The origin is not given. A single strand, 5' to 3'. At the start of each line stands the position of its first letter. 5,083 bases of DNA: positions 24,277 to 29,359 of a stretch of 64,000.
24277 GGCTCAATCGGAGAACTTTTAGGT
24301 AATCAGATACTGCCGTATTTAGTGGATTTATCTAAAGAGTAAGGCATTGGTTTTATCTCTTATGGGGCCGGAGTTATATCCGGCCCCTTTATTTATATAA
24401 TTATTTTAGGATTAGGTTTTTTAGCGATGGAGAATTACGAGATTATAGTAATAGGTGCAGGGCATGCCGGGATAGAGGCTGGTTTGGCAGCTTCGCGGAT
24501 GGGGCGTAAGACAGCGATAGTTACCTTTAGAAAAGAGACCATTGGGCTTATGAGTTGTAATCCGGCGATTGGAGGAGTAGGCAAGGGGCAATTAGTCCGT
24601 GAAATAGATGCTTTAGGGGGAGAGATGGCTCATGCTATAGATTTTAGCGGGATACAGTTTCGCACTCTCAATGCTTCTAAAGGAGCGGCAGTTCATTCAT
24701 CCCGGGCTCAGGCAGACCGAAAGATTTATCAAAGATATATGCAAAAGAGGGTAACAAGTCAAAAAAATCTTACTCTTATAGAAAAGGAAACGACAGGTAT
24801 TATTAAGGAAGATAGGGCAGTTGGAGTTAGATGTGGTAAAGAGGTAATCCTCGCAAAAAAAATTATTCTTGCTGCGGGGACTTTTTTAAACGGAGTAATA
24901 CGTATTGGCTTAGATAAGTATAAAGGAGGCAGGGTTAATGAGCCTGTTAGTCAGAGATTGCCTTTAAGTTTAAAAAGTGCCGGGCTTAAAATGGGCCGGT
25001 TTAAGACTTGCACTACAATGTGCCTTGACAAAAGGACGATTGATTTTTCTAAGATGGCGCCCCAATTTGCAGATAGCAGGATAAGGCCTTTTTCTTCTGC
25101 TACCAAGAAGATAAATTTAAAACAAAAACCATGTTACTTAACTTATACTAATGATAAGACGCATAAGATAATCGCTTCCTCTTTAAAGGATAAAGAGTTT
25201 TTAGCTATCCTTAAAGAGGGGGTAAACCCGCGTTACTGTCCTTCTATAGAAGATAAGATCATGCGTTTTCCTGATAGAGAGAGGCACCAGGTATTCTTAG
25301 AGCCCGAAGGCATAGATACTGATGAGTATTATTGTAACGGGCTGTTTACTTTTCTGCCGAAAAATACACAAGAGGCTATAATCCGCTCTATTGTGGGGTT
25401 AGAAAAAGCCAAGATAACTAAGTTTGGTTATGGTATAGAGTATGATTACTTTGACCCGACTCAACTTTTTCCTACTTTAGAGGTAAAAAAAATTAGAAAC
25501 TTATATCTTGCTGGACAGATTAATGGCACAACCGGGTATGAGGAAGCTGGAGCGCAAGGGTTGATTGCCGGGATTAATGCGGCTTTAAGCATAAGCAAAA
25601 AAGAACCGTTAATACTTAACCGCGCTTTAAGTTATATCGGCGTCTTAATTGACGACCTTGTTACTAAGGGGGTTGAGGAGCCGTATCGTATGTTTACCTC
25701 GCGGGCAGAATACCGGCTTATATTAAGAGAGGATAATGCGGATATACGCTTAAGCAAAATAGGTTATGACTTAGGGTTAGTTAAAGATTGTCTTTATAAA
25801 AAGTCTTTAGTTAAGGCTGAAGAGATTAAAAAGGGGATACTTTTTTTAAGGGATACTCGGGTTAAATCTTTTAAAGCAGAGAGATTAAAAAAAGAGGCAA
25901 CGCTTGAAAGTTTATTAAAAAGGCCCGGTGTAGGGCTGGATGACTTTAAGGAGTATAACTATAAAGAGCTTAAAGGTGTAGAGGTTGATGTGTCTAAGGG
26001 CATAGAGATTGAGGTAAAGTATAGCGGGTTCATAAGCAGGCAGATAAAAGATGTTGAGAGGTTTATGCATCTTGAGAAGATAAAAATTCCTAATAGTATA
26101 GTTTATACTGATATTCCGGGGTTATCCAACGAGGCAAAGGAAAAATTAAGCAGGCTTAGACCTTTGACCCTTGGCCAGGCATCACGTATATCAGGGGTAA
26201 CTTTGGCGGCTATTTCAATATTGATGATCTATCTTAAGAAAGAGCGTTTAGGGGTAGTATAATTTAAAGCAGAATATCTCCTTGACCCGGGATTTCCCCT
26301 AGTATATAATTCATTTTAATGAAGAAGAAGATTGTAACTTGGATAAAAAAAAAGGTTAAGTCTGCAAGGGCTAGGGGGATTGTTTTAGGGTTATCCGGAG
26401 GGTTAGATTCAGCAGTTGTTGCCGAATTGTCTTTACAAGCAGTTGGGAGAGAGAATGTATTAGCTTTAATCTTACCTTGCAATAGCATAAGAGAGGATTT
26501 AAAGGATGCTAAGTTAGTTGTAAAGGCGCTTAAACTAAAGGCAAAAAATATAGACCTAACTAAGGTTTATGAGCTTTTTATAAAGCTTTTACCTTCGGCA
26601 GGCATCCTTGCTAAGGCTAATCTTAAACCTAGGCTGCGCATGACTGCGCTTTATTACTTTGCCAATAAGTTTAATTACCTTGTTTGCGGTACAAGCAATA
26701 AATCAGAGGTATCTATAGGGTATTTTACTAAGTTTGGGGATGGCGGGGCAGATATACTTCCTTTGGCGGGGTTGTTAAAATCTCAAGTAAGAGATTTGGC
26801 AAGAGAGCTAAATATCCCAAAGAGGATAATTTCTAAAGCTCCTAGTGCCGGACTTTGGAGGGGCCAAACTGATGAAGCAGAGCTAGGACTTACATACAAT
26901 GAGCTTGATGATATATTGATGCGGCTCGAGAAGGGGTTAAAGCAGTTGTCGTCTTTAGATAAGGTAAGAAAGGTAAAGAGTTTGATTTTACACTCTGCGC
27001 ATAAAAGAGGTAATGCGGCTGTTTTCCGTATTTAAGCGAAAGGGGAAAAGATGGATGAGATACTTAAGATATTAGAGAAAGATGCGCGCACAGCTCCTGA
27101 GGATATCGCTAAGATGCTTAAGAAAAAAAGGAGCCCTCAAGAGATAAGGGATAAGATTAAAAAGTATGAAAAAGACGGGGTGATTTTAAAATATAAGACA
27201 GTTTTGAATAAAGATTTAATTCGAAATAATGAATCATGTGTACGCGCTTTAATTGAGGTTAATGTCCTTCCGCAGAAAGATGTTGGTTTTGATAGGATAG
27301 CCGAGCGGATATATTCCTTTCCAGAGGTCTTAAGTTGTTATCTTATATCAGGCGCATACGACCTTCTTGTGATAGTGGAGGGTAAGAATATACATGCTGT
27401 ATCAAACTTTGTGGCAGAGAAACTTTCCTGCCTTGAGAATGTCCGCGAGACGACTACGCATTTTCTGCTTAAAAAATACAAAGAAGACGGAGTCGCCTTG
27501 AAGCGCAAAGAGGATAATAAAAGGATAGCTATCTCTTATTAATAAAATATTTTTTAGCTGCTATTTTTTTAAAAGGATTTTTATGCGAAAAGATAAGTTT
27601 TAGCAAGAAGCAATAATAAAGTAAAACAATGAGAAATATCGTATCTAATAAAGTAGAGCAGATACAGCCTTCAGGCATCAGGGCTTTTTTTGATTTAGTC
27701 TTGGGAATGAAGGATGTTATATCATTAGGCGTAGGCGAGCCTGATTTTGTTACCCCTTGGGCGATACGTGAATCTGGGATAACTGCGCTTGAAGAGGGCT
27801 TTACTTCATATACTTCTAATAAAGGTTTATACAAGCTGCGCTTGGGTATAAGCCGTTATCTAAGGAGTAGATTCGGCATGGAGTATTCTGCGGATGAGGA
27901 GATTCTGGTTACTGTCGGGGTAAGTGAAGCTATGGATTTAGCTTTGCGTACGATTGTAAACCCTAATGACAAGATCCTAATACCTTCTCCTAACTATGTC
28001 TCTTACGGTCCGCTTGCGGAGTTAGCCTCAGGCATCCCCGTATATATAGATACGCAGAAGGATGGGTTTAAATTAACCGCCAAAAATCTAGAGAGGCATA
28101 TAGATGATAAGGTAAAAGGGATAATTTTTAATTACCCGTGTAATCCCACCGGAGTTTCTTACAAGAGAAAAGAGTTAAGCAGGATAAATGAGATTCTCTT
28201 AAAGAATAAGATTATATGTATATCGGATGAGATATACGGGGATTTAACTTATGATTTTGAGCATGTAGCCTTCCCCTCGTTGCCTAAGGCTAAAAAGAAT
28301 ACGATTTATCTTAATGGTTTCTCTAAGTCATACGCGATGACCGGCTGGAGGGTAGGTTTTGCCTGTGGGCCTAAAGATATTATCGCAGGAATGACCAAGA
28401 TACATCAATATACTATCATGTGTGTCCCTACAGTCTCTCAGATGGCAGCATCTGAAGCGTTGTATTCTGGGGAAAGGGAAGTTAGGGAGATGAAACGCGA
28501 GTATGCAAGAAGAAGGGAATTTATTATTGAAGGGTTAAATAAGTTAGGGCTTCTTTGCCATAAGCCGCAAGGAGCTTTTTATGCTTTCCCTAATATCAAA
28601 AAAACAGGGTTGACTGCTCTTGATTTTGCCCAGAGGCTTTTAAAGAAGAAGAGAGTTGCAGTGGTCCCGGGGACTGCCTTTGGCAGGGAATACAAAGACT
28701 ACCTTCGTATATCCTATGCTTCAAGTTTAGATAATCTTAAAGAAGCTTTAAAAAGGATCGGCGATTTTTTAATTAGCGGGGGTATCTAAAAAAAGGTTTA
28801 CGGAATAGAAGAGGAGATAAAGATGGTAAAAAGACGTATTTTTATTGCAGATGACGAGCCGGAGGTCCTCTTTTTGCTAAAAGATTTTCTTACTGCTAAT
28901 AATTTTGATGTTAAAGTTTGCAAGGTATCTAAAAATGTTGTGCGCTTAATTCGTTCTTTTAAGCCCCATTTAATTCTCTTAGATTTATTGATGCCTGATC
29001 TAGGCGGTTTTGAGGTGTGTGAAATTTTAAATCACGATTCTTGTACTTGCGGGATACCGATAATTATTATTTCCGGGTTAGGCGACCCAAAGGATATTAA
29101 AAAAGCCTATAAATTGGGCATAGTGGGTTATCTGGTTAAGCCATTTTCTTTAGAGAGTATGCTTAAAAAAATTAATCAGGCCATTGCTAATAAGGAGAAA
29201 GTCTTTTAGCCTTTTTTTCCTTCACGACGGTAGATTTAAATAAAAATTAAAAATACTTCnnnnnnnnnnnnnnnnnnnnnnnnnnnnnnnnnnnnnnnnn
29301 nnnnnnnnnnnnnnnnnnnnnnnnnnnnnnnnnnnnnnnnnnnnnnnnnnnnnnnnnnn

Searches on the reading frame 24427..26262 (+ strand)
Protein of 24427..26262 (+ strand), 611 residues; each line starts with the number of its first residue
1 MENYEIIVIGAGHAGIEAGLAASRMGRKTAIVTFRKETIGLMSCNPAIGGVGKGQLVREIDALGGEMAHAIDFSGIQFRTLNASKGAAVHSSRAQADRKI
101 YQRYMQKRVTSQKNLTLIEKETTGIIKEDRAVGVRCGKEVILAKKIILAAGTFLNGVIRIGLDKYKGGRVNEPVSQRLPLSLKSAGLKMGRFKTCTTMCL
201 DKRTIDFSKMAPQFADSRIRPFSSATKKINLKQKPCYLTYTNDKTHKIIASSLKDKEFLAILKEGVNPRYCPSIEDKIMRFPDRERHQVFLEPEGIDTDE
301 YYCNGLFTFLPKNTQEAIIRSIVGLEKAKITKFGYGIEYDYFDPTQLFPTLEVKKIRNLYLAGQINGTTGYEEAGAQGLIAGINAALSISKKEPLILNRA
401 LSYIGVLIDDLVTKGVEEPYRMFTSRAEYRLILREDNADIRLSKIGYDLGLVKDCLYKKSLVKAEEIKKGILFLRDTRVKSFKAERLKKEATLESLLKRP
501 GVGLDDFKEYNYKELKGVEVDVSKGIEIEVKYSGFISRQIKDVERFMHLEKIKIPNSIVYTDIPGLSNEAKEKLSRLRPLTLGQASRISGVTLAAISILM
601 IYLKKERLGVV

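Call 16: search_protein_families(library=pfam, proteins=[window:24427-26262:+], max_evalue=0.001)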
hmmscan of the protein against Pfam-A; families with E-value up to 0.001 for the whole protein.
window:24427-26262:+ (611 aa): 6 families
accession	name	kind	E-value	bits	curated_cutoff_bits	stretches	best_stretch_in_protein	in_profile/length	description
PF01134.28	GIDA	-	1.8e-147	491.9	22.1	1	6-393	2-391/391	Glucose inhibited division protein A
PF13932.14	SAM_GIDA_C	-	2.5e-24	85.3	27.1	1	544-600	1-57/57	tRNA modifying enzyme MnmG/GidA C-terminal helical bundle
PF21680.2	GIDA_C_1st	-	2.1e-10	41.6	24.7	1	457-539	4-95/96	tRNA modifying enzyme MnmG/GidA C-terminal helical domain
PF12831.13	FAD_oxidored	-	1.3e-06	28.5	27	1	5-147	1-141/416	FAD dependent oxidoreductase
PF13738.12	Pyr_redox_3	-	2.6e-06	27.3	30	0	87-153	69-135/305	Pyridine nucleotide-disulphide oxidoreductase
PF07992.20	Pyr_redox_2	-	2.6e-05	24.2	26.1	1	4-152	1-109/291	Pyridine nucleotide-disulphide oxidoreductase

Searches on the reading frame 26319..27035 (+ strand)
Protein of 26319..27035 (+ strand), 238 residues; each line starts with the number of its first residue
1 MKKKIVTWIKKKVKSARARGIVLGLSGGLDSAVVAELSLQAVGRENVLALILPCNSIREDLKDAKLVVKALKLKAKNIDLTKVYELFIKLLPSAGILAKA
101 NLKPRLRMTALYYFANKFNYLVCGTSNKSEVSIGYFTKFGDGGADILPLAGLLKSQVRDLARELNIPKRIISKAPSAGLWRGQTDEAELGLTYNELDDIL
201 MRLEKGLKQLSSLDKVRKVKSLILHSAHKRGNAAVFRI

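Call 16: search_protein_families(library=pfam, proteins=[window:26319-27035:+], max_evalue=0.001)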
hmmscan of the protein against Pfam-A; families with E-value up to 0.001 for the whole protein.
window:26319-27035:+ (238 aa): 2 families
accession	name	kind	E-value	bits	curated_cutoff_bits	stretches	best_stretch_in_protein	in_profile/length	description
PF02540.23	NAD_synthase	-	1.6e-80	270.2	21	1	3-231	3-240/242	NAD synthase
PF03054.22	tRNA_Me_trans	-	3e-05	24.2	20.6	0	21-85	3-77/202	tRNA methyl transferase HUP domain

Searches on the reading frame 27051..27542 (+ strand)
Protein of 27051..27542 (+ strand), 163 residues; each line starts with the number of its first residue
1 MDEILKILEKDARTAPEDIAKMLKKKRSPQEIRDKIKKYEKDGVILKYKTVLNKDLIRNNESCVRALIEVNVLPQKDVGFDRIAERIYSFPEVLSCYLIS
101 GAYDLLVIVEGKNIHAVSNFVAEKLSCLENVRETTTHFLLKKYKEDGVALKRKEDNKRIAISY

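Call 16: search_protein_families(library=pfam, proteins=[window:27051-27542:+], max_evalue=0.001)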
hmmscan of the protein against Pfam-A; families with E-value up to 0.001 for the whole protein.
window:27051-27542:+ (163 aa): 3 families
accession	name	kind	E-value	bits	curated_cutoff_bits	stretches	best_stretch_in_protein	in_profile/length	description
PF01037.27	AsnC_trans_reg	-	2e-18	66.5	25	1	68-141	1-72/73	Lrp/AsnC ligand binding domain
PF13412.12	HTH_24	-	0.00015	21.7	21.9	0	3-45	7-47/48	Winged helix-turn-helix DNA-binding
PF22482.2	AsnC_trans_reg_3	-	0.00039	20.9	24.4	1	80-148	24-91/95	PF0864 C-terminal dimeric alpha+beta barrel domain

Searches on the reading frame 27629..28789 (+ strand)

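Call 16: search_protein_families(library=pfam, proteins=[window:27629-28789:+], max_evalue=0.001)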
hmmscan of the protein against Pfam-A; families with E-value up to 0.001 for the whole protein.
window:27629-28789:+ (386 aa): 3 families
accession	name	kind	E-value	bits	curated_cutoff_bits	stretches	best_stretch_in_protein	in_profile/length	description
PF00155.27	Aminotran_1_2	-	1.3e-69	235.6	19.7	1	28-377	1-361/361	Aminotransferase class I and II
PF01041.23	DegT_DnrJ_EryC1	-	5.8e-05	22.9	19.8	1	87-167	37-118/360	DegT/DnrJ/EryC1/StrS aminotransferase family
PF00266.25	Aminotran_5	-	0.00039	20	21.5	1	88-196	60-171/371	Aminotransferase class-V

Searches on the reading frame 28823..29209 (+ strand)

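Call 16: search_protein_families(library=pfam, proteins=[window:28823-29209:+], max_evalue=0.001)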
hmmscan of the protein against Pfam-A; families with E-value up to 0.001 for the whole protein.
window:28823-29209:+ (128 aa): 2 families
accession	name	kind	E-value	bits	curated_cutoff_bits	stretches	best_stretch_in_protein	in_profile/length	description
PF00072.30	Response_reg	-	4.9e-24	85.1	30.2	1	6-117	1-110/111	Response regulator receiver domain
PF00534.26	Glycos_transf_1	-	0.00051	20.1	26.4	1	73-126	112-161/172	Glycosyl transferases group 1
